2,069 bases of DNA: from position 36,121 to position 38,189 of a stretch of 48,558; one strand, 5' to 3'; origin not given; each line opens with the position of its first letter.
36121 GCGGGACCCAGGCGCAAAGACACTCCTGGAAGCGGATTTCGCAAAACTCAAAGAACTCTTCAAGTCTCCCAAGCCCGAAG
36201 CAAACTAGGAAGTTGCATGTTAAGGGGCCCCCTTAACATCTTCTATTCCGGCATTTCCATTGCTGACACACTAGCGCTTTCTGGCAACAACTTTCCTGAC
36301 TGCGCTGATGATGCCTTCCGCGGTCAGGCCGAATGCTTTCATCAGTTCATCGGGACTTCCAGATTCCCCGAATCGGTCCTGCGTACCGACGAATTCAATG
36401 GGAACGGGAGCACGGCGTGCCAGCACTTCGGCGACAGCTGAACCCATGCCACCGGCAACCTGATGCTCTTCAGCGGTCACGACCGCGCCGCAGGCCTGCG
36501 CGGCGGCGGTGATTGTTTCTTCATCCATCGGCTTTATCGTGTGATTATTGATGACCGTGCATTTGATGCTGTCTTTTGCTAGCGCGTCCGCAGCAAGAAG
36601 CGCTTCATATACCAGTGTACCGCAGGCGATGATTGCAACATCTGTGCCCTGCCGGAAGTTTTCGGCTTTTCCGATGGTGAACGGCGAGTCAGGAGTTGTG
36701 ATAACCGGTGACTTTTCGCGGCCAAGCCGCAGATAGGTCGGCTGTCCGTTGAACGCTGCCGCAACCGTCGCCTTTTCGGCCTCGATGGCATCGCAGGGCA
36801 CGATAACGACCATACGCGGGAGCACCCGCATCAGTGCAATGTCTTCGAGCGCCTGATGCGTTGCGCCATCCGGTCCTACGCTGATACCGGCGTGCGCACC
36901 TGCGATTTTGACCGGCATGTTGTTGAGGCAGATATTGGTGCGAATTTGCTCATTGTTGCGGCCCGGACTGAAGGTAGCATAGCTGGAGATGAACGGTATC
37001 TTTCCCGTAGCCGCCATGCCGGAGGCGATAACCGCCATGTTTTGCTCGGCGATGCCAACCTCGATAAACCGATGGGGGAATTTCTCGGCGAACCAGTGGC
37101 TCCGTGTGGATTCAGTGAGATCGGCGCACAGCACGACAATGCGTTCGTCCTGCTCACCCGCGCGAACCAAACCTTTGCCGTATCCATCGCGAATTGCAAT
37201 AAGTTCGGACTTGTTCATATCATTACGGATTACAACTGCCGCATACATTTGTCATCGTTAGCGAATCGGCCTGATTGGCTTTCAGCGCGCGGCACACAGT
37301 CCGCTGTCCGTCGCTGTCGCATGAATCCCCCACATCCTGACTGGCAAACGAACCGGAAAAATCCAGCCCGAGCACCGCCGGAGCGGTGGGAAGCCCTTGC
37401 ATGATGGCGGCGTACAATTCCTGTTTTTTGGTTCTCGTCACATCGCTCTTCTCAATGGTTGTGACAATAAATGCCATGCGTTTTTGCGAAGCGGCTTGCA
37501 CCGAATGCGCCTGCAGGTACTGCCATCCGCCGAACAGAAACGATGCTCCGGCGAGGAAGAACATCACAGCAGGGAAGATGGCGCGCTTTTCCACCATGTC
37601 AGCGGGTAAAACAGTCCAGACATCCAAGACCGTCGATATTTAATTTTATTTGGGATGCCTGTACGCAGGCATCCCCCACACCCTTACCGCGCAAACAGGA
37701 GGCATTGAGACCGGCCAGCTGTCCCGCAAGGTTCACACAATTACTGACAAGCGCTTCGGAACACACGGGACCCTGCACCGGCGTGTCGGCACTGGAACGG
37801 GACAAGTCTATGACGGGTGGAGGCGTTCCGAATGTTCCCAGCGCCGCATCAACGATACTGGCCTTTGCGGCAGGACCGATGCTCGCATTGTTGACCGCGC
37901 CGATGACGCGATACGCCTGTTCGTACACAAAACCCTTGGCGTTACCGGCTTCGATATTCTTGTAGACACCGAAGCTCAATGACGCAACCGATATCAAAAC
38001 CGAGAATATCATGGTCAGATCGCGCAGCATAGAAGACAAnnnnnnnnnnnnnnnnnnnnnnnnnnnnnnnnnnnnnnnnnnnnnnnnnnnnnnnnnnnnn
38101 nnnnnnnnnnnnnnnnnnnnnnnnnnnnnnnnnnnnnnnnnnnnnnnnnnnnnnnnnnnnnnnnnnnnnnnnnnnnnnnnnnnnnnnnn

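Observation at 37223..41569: Cohesin, dockerin and dockerin-sulfatase cassette between the two halves of a split transketolase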

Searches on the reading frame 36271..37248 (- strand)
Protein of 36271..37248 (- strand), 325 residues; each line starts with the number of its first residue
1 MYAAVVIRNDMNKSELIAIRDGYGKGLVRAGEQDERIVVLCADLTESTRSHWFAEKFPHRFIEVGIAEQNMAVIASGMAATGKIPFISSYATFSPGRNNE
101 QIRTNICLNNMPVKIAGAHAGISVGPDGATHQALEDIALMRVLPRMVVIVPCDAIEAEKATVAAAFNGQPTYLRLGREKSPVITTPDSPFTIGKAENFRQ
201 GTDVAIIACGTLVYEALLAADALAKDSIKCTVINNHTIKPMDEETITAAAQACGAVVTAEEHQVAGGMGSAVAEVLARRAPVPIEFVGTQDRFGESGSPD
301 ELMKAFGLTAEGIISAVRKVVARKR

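Call 3: search_protein_families(library=pfam, proteins=[window:36271-37248:-], max_evalue=0.1)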
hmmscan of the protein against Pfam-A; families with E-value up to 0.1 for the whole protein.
window:36271-37248:- (325 aa): 4 families
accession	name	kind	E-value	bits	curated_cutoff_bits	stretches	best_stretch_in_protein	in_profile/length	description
PF02779.29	Transket_pyr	-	7.2e-42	143.4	27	1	17-179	3-171/174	Transketolase, pyrimidine binding domain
PF02780.25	Transketolase_C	-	1.3e-31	109.5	25.9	1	193-313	1-124/124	Transketolase, C-terminal domain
PF22613.1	Transketolase_C_1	-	1e-06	29.4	27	1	200-309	10-113/113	Transketolase-like TK C-terminal domain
PF17147.9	PFOR_II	-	3.3e-05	24.6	27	1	203-287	2-89/102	Pyruvate:ferredoxin oxidoreductase core domain II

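Call 4: search_protein_families(library=ncbifam, proteins=[window:36271-37248:-], max_evalue=0.1)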
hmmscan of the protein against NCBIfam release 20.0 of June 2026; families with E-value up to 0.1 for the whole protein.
window:36271-37248:- (325 aa): 11 families
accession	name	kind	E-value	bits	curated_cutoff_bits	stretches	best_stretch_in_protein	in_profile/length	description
NF004559.0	PRK05899.2-5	equivalog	1.5e-90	304.3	488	1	9-322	310-625/627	transketolase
TIGR00204.1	dxs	equivalog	2.8e-65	221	465.95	1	12-321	305-615/616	1-deoxy-D-xylulose-5-phosphate synthase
NF004556.0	PRK05899.2-2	equivalog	9.5e-53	179.4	575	1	17-321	322-638/639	transketolase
NF003933.0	PRK05444.2-2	equivalog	2.4e-47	161.8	395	1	18-320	290-604/606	1-deoxy-D-xylulose-5-phosphate synthase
NF008968.0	PRK12315.1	subfamily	1.7e-37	129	510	1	31-321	293-581/582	1-deoxy-D-xylulose-5-phosphate synthase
TIGR00232.1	tktlase_bact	equivalog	7.7e-29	100.5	682.25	1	12-321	344-653/654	transketolase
NF004558.0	PRK05899.2-4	equivalog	4.1e-24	84.9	788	1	36-320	363-649/651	transketolase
NF006667.0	PRK09212.1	subfamily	7.8e-18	64.4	321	1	55-292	46-296/327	pyruvate dehydrogenase complex E1 component subunit beta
NF008854.0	PRK11892.1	equivalog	1.7e-17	63.3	454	1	58-279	188-418/464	pyruvate dehydrogenase complex E1 component subunit beta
NF007201.0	PRK09622.1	equivalog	3.7e-07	29.4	590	1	201-276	267-342/405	2-oxoacid:ferredoxin oxidoreductase subunit alpha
NF006412.0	PRK08659.1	equivalog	7.7e-05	22.1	411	1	199-282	272-353/378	2-oxoacid:acceptor oxidoreductase subunit alpha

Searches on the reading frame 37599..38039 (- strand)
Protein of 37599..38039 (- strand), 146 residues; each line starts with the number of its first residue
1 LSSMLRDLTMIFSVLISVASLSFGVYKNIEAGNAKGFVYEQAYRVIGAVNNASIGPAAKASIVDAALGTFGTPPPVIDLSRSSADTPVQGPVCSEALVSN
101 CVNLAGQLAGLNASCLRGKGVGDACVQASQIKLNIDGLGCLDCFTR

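Call 3: search_protein_families(library=pfam, proteins=[window:37599-38039:-], max_evalue=0.1)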
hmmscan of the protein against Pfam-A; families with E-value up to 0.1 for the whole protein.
window:37599-38039:- (146 aa): 0 families

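Call 4: search_protein_families(library=ncbifam, proteins=[window:37599-38039:-], max_evalue=0.1)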
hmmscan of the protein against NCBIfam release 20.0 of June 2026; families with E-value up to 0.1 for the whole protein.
window:37599-38039:- (146 aa): 0 families

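Call 41: search_protein_representatives(protein=window:37599-38030:-)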
Query: 143 residues. Proteins with E-value up to 0.001 (for the whole library): 14; up to 1e-10: 10; up to 1e-30: 3. The best 14 are listed.
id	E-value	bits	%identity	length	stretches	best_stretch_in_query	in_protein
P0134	3.2e-44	166.4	55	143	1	1-142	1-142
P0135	4.1e-41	156.3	57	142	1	1-141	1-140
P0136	4.9e-33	130.1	45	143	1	1-143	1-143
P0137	2.1e-29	118.4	46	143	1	1-142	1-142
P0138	1.9e-28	115.3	62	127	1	1-92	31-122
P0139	1.2e-26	109.5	51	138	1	41-143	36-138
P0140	1.6e-26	109.1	52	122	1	4-103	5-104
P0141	1.6e-25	105.8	45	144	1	1-141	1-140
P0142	3.2e-18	82.2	50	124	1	7-141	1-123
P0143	1.9e-13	66.7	53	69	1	1-64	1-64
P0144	2.8e-09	53.2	67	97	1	1-43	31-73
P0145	8.0e-08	48.5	60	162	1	99-143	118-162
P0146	7.3e-07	45.4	50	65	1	7-58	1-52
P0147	2.9e-04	37.0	30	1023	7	40-107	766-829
